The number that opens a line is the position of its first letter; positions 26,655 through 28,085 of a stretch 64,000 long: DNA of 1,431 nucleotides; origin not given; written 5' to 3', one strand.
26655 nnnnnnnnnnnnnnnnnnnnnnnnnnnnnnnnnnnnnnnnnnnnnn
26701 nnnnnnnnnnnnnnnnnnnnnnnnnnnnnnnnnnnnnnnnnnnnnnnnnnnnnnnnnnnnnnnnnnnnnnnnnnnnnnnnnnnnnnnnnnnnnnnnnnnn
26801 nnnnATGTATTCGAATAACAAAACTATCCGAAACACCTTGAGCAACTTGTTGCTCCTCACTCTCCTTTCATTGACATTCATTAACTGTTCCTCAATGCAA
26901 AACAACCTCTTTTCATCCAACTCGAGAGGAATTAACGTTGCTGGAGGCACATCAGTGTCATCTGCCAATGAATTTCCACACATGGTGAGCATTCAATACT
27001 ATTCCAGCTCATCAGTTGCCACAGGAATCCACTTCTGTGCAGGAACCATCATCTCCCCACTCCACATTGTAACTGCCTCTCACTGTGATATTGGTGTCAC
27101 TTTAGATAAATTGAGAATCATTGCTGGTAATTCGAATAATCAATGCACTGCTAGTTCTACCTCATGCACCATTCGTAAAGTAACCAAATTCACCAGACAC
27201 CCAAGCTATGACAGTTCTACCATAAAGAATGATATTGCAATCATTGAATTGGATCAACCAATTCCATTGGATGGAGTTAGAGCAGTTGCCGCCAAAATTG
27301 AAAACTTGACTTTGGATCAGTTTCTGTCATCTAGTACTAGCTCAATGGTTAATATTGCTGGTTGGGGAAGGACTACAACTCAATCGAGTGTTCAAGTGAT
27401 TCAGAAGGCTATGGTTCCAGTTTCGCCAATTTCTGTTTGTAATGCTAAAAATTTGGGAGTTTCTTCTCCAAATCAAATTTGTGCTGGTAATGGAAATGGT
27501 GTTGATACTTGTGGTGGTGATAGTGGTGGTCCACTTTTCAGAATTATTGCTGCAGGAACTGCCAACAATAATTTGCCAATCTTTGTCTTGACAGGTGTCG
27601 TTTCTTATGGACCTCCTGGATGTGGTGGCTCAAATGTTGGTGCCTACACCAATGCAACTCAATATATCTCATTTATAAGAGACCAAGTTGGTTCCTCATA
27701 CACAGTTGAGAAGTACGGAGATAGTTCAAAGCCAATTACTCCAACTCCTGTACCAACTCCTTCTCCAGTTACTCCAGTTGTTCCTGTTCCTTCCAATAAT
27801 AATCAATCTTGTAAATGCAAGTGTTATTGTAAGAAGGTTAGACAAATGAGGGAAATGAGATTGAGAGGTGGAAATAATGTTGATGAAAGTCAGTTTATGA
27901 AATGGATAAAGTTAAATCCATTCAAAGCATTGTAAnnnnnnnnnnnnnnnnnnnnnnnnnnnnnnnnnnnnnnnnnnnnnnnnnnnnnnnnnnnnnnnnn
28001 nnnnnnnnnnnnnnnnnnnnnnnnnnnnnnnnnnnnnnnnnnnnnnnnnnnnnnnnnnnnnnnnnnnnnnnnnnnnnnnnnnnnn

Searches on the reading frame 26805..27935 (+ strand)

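Call 81: search_protein_families(library=pfam, proteins=[window:26805-27935:+], max_evalue=0.0001)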
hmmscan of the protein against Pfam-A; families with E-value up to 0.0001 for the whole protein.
window:26805-27935:+ (376 aa): 1 family
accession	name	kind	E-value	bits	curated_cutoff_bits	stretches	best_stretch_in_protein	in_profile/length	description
PF00089.32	Trypsin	-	3.5e-36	125.5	20.6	1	48-291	3-220/220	Trypsin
